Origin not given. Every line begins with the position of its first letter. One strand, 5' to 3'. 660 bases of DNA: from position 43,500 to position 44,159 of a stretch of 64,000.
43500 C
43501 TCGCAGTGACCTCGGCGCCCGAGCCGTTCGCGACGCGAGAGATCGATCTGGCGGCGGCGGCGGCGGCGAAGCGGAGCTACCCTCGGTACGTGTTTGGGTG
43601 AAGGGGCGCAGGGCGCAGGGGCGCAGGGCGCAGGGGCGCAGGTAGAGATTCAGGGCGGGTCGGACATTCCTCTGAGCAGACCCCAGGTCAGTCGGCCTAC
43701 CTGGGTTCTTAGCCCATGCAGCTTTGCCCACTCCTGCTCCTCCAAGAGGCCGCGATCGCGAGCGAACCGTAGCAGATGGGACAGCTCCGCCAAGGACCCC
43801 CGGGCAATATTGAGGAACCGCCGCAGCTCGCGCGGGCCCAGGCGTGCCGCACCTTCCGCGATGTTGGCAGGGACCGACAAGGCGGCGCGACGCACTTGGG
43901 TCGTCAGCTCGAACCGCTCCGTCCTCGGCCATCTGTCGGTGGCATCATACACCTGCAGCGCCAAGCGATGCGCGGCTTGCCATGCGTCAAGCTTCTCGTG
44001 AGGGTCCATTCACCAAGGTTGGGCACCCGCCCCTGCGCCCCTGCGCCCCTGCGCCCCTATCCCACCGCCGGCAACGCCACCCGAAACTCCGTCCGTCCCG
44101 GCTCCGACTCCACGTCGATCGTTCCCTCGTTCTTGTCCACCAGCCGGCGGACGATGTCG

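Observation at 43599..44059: An IVS-protein gene sits in the loop of a long simple-repeat inverted repeat that exactly fills a convergent stop-to-stop gap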

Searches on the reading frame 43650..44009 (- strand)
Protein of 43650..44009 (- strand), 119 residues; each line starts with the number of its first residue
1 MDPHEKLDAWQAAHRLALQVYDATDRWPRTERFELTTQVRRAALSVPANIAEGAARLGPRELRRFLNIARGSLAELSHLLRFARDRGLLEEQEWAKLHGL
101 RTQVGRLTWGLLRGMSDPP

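Call 6: search_protein_families(library=pfam, proteins=[window:43650-44009:-])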
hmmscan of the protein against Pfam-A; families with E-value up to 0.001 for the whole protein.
window:43650-44009:- (119 aa): 2 families
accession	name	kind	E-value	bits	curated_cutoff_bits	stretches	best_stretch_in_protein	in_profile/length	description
PF05635.17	23S_rRNA_IVP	-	3.1e-32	111.4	33.8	1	5-107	1-103/106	23S rRNA-intervening sequence protein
PF22296.2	bAvd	-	4.3e-06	27.6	40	1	14-113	8-105/107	bAvd-like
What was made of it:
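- On PF05635 / TIGR02436 four-helix-bundle ('23S rRNA IVS protein') family: PF05635 scores 111.4 bits against a cut-off of 33.8, covering residues 5-107 of the 106-position model (call 6).
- Checked: Gene: 43650-44009 on the minus strand, 119 aa. PF05635 E=3e-32 (111 bits, cut-off 33.8; call 6).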

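Call 14: find_homologous_proteins(query=window:43650-44009:-)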
Query window:43650-44009:- (119 aa): 931 proteins with E <= 0.001 among 966 candidates; the best 120 are listed.
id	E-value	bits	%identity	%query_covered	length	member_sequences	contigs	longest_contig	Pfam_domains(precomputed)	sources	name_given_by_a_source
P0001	1.8e-71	256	99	100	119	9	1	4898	PF22296.3,PF05635.18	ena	-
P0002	5.7e-65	235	89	100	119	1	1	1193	PF22296.3,PF05635.18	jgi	jgi:four helix bundle protein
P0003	9.2e-65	234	90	100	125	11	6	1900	PF22296.3,PF05635.18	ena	-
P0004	2.3e-63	230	88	100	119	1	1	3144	PF22296.3,PF05635.18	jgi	jgi:four helix bundle protein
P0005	3.0e-63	229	88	99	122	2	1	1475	PF22296.3,PF05635.18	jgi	jgi:four helix bundle protein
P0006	1.0e-61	224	87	100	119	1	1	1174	PF22296.3,PF05635.18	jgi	jgi:four helix bundle protein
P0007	1.2e-54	201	78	98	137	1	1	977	PF22296.3,PF05635.18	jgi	jgi:four helix bundle protein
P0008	8.8e-53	195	77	97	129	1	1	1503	PF22296.3,PF05635.18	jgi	-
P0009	1.9e-52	194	79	95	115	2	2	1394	PF22296.3,PF05635.18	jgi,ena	jgi:four helix bundle protein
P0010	1.3e-51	192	76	97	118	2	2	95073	PF22296.3,PF05635.18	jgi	jgi:four helix bundle protein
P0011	1.1e-50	189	72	97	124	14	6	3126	PF22296.3,PF05635.18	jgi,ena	jgi:four helix bundle protein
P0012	5.9e-50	186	86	84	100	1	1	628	PF05635.18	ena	-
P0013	5.8e-49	183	72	97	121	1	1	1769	PF22296.3,PF05635.18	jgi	jgi:four helix bundle protein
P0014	1.1e-47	179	73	97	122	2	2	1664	PF22296.3,PF05635.18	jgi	jgi:four helix bundle protein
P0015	1.4e-47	179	76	100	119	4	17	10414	PF22296.3,PF05635.18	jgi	jgi:four helix bundle protein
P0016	1.6e-47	178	73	96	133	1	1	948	PF22296.3,PF05635.18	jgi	jgi:four helix bundle protein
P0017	1.8e-47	178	68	98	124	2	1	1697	PF22296.3,PF05635.18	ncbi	-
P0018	1.9e-47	178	72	97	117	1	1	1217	PF22296.3,PF05635.18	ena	-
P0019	2.4e-47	178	72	95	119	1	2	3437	PF22296.3,PF05635.18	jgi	jgi:four helix bundle protein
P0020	3.6e-47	177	68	97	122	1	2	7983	PF22296.3,PF05635.18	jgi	-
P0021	4.1e-47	177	72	97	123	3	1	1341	PF22296.3,PF05635.18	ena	-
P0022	9.8e-47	176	76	100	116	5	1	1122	PF05635.18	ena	-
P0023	1.0e-46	176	71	97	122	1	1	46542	PF05635.18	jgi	jgi:four helix bundle protein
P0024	1.1e-46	176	74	97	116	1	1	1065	PF05635.18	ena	-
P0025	1.7e-46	175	71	98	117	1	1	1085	PF22296.3,PF05635.18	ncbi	-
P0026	4.3e-46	174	70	100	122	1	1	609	PF05635.18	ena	-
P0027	4.8e-46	174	69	97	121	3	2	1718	PF22296.3,PF05635.18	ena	-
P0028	8.9e-46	173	67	96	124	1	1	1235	PF22296.3,PF05635.18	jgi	jgi:four helix bundle protein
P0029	1.3e-45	172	69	100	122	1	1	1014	PF05635.18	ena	-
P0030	1.7e-45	172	71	97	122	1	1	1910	PF22296.3,PF05635.18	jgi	-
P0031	1.9e-45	172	71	97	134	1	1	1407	PF05635.18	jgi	jgi:four helix bundle protein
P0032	5.7e-45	170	70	97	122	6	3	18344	PF05635.18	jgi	jgi:four helix bundle protein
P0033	7.9e-45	170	70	97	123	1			PF05635.18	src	-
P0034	1.0e-44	169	66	98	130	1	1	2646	PF05635.18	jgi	jgi:four helix bundle protein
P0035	1.9e-44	169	66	98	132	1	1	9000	PF05635.18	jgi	jgi:four helix bundle protein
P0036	2.1e-44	168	66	100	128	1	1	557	PF22296.3,PF05635.18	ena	-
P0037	3.6e-44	168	70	95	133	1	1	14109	PF05635.18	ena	-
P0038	4.2e-44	167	68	98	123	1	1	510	PF05635.18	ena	-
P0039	5.7e-44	167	68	98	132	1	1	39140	PF05635.18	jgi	jgi:four helix bundle protein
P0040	1.0e-43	166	68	96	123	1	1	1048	PF05635.18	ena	-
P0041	1.2e-43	166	68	98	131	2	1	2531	PF05635.18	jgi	jgi:four helix bundle protein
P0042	5.8e-43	164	65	98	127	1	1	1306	PF05635.18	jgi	-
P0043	7.2e-43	163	70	97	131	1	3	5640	PF22296.3,PF05635.18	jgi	jgi:four helix bundle protein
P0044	8.5e-43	163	65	98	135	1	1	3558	PF05635.18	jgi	jgi:four helix bundle protein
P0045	1.5e-42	162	68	97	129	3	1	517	PF05635.18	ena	-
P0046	1.6e-42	162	68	97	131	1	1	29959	PF05635.18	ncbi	ncbi:MAG TPA: four helix bundle protein [Gemmatimonadales bacterium]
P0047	2.7e-42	162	63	98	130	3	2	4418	PF05635.18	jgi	-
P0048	3.0e-42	161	62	98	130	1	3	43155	PF05635.18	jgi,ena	jgi:four helix bundle protein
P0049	4.4e-42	161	64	98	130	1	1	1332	PF05635.18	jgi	jgi:four helix bundle protein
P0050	4.4e-42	161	67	98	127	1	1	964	PF05635.18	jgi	jgi:four helix bundle protein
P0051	6.5e-42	160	67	95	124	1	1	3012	PF05635.18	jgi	jgi:four helix bundle protein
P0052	7.6e-42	160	65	97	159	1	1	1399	PF05635.18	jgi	jgi:four helix bundle protein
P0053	8.4e-42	160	66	98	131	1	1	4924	PF05635.18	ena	-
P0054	1.0e-41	160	67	95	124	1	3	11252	PF05635.18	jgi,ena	jgi:four helix bundle protein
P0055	1.1e-41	160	65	100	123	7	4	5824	PF05635.18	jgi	jgi:four helix bundle protein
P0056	1.8e-41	159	64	97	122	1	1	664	PF22296.3,PF05635.18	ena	-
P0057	3.5e-41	158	66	98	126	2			PF05635.18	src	-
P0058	3.9e-41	158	63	92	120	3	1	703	PF22296.3,PF05635.18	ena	-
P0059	4.3e-41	158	66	100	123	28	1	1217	PF05635.18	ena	-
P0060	4.5e-41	158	62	97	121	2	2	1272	PF05635.18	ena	-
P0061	4.6e-41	158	63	100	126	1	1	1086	PF05635.18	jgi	jgi:four helix bundle protein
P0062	6.0e-41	157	65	98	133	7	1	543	PF05635.18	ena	-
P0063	6.4e-41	157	66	95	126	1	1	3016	PF05635.18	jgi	jgi:four helix bundle protein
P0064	6.5e-41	157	66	98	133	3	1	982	PF05635.18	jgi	jgi:four helix bundle protein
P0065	6.6e-41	157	65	95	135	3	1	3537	PF05635.18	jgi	jgi:four helix bundle protein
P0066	7.9e-41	157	66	97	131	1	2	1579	PF22296.3,PF05635.18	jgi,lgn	jgi:four helix bundle protein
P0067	9.6e-41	157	65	98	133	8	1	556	PF05635.18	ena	-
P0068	9.8e-41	157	66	98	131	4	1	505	PF05635.18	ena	-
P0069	9.9e-41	157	66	100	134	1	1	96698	PF05635.18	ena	-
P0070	1.0e-40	157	63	97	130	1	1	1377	PF05635.18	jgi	jgi:four helix bundle protein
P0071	1.0e-40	157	63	95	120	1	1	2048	PF05635.18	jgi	jgi:four helix bundle protein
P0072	1.2e-40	156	65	98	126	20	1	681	PF05635.18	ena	-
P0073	1.4e-40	156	65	93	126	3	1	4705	PF05635.18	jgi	jgi:four helix bundle protein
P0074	1.5e-40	156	66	96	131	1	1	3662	PF05635.18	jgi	jgi:four helix bundle protein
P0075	1.5e-40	156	74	87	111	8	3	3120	PF22296.3,PF05635.18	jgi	-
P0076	1.6e-40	156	65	97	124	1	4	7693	PF05635.18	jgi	jgi:four helix bundle protein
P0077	1.6e-40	156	66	98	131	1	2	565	PF05635.18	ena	-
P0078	1.9e-40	156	62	92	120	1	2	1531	PF22296.3,PF05635.18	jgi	jgi:four helix bundle protein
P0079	2.3e-40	155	64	100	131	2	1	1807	PF05635.18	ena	-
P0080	2.3e-40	155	66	97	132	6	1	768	PF05635.18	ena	-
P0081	2.5e-40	155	65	95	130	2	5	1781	PF05635.18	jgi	jgi:four helix bundle protein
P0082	2.7e-40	155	63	100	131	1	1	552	PF05635.18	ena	-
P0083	2.9e-40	155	63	97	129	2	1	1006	PF05635.18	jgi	jgi:four helix bundle protein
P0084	3.0e-40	155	63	97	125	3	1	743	PF05635.18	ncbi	-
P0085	3.3e-40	155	65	98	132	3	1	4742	PF05635.18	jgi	jgi:four helix bundle protein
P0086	3.4e-40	155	69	90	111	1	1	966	PF05635.18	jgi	jgi:four helix bundle protein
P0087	3.5e-40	155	64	93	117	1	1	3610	PF22296.3,PF05635.18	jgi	jgi:four helix bundle protein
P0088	3.5e-40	155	65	98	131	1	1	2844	PF05635.18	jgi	jgi:four helix bundle protein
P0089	5.8e-40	154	62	99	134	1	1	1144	PF05635.18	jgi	jgi:four helix bundle protein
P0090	5.8e-40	154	65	93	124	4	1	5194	PF22296.3,PF05635.18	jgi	jgi:four helix bundle protein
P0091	6.9e-40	154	63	97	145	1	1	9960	PF05635.18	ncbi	-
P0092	8.6e-40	154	61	97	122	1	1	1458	PF05635.18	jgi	jgi:four helix bundle protein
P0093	9.1e-40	153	63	98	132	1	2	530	PF05635.18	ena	-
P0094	9.8e-40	153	61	97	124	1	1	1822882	PF05635.18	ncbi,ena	-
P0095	1.2e-39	153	61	98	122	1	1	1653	PF05635.18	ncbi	-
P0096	1.5e-39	153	61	97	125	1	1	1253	PF05635.18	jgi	jgi:four helix bundle protein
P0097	1.6e-39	153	62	98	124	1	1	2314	PF05635.18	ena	-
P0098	1.7e-39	153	61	99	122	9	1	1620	PF05635.18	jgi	jgi:four helix bundle protein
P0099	1.9e-39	152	63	97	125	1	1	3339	PF05635.18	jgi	jgi:four helix bundle protein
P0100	2.4e-39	152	61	93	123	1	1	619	PF05635.18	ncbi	-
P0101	3.0e-39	152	64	95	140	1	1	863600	PF05635.18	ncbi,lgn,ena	-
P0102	3.6e-39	152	62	95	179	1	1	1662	PF05635.18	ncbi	-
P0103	4.0e-39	151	61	97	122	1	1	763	PF05635.18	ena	-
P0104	4.3e-39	151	61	95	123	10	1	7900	PF05635.18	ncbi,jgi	-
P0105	4.4e-39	151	61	92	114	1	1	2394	PF22296.3,PF05635.18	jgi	jgi:four helix bundle protein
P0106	5.0e-39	151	64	95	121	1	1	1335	PF22296.3,PF05635.18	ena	-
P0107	5.8e-39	151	65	95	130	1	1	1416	PF05635.18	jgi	jgi:four helix bundle protein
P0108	6.3e-39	151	60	98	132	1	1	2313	PF05635.18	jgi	jgi:four helix bundle protein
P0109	6.7e-39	151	65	95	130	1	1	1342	PF05635.18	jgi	jgi:four helix bundle protein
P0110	7.2e-39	151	62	97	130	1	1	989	PF05635.18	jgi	jgi:four helix bundle protein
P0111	7.8e-39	150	64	95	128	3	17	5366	PF05635.18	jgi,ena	jgi:four helix bundle protein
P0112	1.0e-38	150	59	98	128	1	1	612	PF22296.3,PF05635.18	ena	-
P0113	1.0e-38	150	62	97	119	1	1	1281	PF22296.3,PF05635.18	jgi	jgi:four helix bundle protein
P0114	1.2e-38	150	60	97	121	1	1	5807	PF22296.3,PF05635.18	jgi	jgi:four helix bundle protein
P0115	1.2e-38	150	60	97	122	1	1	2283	PF05635.18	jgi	jgi:four helix bundle protein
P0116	1.4e-38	150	63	98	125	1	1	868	PF05635.18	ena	-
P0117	1.4e-38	150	64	95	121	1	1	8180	PF05635.18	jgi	jgi:four helix bundle protein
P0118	1.5e-38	150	63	98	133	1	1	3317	PF05635.18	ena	-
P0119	1.5e-38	150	59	97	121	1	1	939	PF05635.18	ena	-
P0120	1.6e-38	149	56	97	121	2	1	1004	PF05635.18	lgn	-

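Call 17: find_encoding_contigs(protein=P0001, flank=5000, max_places=6)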
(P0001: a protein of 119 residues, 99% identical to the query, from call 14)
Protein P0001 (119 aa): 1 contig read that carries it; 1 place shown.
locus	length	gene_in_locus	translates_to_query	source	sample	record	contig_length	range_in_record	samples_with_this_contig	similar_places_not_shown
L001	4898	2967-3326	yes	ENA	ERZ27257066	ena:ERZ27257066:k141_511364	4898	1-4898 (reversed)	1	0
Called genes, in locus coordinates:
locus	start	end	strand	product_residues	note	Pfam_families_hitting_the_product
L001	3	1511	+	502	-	?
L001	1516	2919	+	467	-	PF00027:cNMP_binding (weak), PF02518:HATPase_c, PF14501:HATPase_c_5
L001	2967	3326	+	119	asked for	PF05635:23S_rRNA_IVP, PF22296:bAvd (weak)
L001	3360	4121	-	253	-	PF00795:CN_hydrolase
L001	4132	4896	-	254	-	?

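Call 20: find_related_loci(query=A1, collection=genome_contigs, flank=3000)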
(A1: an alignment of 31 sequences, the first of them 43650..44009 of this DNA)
Query A1 (119 aa) in genome_contigs; peptide patterns used: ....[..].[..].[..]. (x = any residue, [..] = any of these).
599 stretches matched a pattern (row limit reached: there are more); 578 encode a relative of the query (tblastn E <= 1e-3); the best 80 are kept; 80 distinct loci.
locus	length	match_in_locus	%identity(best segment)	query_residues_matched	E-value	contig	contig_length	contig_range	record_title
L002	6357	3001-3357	64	1-119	2e-45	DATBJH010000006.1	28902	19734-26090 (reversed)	MAG TPA_asm: Gemmatimonadales bacterium isolate SMAG_U3915 k141_2408787, whole genome shotgun sequence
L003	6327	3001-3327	63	3-111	3e-45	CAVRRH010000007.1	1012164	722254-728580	MAG: uncultured Gemmatimonadales bacterium isolate MFD04850.bin.2.341 genome assembly, contig: contig_3744, whole genome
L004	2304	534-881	62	1-116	3e-45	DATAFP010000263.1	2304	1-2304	MAG TPA_asm: Gemmatimonadales bacterium isolate SMAG_U6806 k141_2449741, whole genome shotgun sequence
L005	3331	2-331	61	9-118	2e-44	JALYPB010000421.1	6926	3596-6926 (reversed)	MAG: Gemmatimonadota bacterium isolate MDV bin26 SD1454-56_k127_316166, whole genome shotgun sequence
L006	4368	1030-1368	61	1-113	4e-44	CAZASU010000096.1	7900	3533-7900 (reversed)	MAG TPA_asm: uncultured Gemmatimonadaceae bacterium isolate SRP136066_co1_255 genome assembly, contig: NODE_13890_length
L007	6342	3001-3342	61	2-115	6e-44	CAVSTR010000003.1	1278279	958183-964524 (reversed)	MAG: uncultured Gemmatimonadales bacterium isolate MFD09212.bin.1.3 genome assembly, contig: contig_43358, whole genome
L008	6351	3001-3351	62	1-117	5e-44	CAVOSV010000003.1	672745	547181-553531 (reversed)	MAG: uncultured Gemmatimonadales bacterium isolate MFD00392.bin.1.1 genome assembly, contig: contig_755, whole genome sh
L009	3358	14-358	59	1-115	9e-44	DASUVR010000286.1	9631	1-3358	MAG TPA_asm: Gemmatimonadales bacterium isolate SMAG_U1820 k141_1230789, whole genome shotgun sequence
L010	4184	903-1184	77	1-94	1e-43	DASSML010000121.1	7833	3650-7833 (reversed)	MAG TPA_asm: Gemmatimonadales bacterium isolate SMAG_U1197 k141_1015371, whole genome shotgun sequence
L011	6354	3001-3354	62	1-118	2e-43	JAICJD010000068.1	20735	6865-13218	MAG: Gemmatimonadales bacterium isolate GZL_FP_2_bin.150 k141_418723_length_20735_cov_35.7164, whole genome shotgun sequ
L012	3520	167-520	60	1-118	1e-42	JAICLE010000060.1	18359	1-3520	MAG: Gemmatimonadales bacterium isolate GZL_HY_2_bin.118 k141_3866851_length_18359_cov_13.6326, whole genome shotgun seq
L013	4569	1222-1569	56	1-116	3e-42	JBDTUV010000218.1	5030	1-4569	MAG: Gemmatimonadales bacterium isolate cluster3_bin.52 NODE_94910_length_5030_cov_5.564623, whole genome shotgun sequen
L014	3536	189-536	55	1-116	3e-42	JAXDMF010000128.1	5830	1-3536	MAG: Gemmatimonadales bacterium isolate BP_635 scaffold_6940025, whole genome shotgun sequence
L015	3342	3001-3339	61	1-113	2e-41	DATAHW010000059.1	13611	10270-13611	MAG TPA_asm: Gemmatimonadales bacterium isolate SMAG_U6867 k141_1197916, whole genome shotgun sequence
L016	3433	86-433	55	1-116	9e-42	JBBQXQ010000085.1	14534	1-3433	MAG: Gemmatimonadales bacterium isolate Co_metawrap_2123 Cmw_2123_k141_28637555_length_14534_cov_10.0000, whole genome s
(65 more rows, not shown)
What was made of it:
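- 80 genome loci were fetched from Gemmatimonadota, Acidobacteriota, Planctomycetota, Omnitrophota, Nitrospirota, Desulfobacterota, NC10 and others (call 20).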

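Call 43: search_protein_families(library=ncbifam, proteins=[window:43650-44009:-], max_evalue=0.01)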
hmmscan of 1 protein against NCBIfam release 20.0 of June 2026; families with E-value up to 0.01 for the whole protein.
window:43650-44009:- (119 aa): 4 families
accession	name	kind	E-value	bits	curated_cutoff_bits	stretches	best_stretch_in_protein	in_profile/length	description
TIGR02436.1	TIGR02436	subfamily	3e-29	101.4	24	1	10-113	2-106/109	four helix bundle protein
NF008911.0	PRK12275.1-2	subfamily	5.7e-26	91.3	137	1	3-115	3-115/118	hypothetical protein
NF008912.0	PRK12275.1-6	subfamily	1e-21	77.1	124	1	4-106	3-102/117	hypothetical protein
NF033474.1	DivGenRetAVD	equivalog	5.7e-07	29.8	80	1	11-106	5-97/104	diversity-generating retroelement protein Avd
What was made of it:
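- On PF05635 / TIGR02436 four-helix-bundle ('23S rRNA IVS protein') family: TIGR02436 scores 101.4 bits against a cut-off of 24 (call 43).
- On DGR accessory protein Avd: NF033474 scores 29.8 bits against a cut-off of 80 (call 43).
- On REP/REPIN-RAYT system: The enclosed protein is PF05635 and matches no transposase family (calls 6, 43).
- Closest known: Avd accessory protein of diversity-generating retroelements. Different: The NCBIfam Avd model scores 29.8 bits against a cut-off of 80 (call 43).
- Checked: TIGR02436 E=3e-29 (call 43).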

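Call 44: search_protein_families(library=padloc, proteins=[window:43650-44009:-], max_evalue=0.01)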
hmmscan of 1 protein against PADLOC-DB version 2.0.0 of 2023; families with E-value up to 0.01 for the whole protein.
window:43650-44009:- (119 aa): 0 families
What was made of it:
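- There is no PADLOC hit (call 44).
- Tried and rejected: PADLOC defence models (call 44).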

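Call 47: find_encoding_contigs(protein=P0015, flank=3000, max_places=10)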
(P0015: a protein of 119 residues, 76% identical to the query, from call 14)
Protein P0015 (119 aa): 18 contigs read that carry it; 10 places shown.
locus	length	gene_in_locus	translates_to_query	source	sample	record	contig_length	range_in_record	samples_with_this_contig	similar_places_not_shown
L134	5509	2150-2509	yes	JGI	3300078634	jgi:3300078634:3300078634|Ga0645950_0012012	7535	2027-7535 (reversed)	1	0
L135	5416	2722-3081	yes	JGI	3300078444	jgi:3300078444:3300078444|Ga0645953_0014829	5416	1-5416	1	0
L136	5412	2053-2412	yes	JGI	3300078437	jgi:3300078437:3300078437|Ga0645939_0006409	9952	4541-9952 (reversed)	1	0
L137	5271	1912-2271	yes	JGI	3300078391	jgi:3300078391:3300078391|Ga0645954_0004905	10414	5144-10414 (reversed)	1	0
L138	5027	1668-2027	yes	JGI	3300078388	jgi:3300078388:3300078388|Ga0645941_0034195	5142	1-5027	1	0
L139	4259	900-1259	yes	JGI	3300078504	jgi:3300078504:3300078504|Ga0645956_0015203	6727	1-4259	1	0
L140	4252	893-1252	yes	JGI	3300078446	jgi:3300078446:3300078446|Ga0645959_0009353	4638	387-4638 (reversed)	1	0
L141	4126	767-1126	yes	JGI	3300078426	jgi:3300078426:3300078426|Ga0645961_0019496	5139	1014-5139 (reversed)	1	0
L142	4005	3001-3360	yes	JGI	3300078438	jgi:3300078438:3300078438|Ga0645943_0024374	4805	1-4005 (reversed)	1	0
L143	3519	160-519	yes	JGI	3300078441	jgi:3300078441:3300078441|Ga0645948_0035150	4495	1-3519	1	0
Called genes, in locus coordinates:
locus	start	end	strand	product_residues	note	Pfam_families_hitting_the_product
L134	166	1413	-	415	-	PF22807:TrAA12, PF07995:GSDH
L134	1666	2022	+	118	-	PF02201:SWIB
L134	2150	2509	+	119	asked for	PF05635:23S_rRNA_IVP, PF22296:bAvd (faint)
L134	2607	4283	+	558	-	PF00005:ABC_tran, PF02463:SMC_N (faint), PF13304:AAA_21 (faint), PF12848:ABC_tran_Xtn, PF00005:ABC_tran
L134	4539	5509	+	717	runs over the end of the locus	PF11897:DUF3417, PF00343:Phosphorylase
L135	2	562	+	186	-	?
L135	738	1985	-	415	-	PF22807:TrAA12, PF07995:GSDH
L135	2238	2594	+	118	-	PF02201:SWIB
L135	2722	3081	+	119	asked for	PF05635:23S_rRNA_IVP, PF22296:bAvd (faint)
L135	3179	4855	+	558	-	PF00005:ABC_tran, PF02463:SMC_N (faint), PF13304:AAA_21 (faint), PF12848:ABC_tran_Xtn, PF00005:ABC_tran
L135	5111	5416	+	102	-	?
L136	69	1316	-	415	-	PF22807:TrAA12, PF07995:GSDH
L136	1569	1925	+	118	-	PF02201:SWIB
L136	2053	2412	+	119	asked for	PF05635:23S_rRNA_IVP, PF22296:bAvd (faint)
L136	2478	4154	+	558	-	PF00005:ABC_tran, PF02463:SMC_N (faint), PF13304:AAA_21 (faint), PF12848:ABC_tran_Xtn, PF00005:ABC_tran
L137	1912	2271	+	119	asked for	PF05635:23S_rRNA_IVP, PF22296:bAvd (faint)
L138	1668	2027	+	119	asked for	PF05635:23S_rRNA_IVP, PF22296:bAvd (faint)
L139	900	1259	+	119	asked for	PF05635:23S_rRNA_IVP, PF22296:bAvd (faint)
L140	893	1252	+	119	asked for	PF05635:23S_rRNA_IVP, PF22296:bAvd (faint)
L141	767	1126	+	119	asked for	PF05635:23S_rRNA_IVP, PF22296:bAvd (faint)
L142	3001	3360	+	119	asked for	PF05635:23S_rRNA_IVP, PF22296:bAvd (faint)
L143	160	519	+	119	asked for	PF05635:23S_rRNA_IVP, PF22296:bAvd (faint)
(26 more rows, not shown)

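Call 48: find_encoding_contigs(protein=P0111, flank=3000, max_places=10)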
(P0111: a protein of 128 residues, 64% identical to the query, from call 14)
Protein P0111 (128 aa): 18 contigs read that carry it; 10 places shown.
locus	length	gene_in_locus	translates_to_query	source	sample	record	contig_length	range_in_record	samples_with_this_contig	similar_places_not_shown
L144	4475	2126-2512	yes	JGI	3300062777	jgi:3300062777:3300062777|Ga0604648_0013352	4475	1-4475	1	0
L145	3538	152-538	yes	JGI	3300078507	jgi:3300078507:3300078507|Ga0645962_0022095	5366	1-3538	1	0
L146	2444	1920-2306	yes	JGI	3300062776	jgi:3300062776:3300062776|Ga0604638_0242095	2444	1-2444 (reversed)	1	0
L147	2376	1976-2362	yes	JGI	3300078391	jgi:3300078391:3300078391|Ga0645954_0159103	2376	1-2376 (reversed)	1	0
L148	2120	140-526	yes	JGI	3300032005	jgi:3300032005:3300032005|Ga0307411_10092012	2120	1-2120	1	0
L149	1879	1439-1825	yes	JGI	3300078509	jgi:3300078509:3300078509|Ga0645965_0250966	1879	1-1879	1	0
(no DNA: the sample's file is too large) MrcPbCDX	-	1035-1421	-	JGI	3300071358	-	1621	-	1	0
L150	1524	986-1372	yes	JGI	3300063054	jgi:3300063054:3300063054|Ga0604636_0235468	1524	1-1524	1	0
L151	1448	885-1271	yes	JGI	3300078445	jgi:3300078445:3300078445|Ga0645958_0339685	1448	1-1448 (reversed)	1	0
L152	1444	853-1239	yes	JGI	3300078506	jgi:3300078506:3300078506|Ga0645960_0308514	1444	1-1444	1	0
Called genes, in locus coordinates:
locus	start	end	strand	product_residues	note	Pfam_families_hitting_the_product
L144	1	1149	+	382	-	?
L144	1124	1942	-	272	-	PF19567:CpsB_CapC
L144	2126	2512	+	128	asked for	PF05635:23S_rRNA_IVP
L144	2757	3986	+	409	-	PF00155:Aminotran_1_2, PF01053:Cys_Met_Meta_PP (weak)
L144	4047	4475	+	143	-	?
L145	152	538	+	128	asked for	PF05635:23S_rRNA_IVP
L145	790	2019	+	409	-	PF00155:Aminotran_1_2, PF01053:Cys_Met_Meta_PP (weak)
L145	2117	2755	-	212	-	-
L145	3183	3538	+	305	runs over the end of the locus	-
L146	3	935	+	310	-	?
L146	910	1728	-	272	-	PF19567:CpsB_CapC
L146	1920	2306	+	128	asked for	PF05635:23S_rRNA_IVP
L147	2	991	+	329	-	?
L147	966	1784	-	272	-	PF19567:CpsB_CapC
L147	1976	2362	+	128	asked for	PF05635:23S_rRNA_IVP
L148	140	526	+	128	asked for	PF05635:23S_rRNA_IVP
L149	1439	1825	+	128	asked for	PF05635:23S_rRNA_IVP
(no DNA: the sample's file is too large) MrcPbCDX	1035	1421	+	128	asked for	PF05635:23S_rRNA_IVP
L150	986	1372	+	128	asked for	PF05635:23S_rRNA_IVP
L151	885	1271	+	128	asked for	PF05635:23S_rRNA_IVP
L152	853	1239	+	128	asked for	PF05635:23S_rRNA_IVP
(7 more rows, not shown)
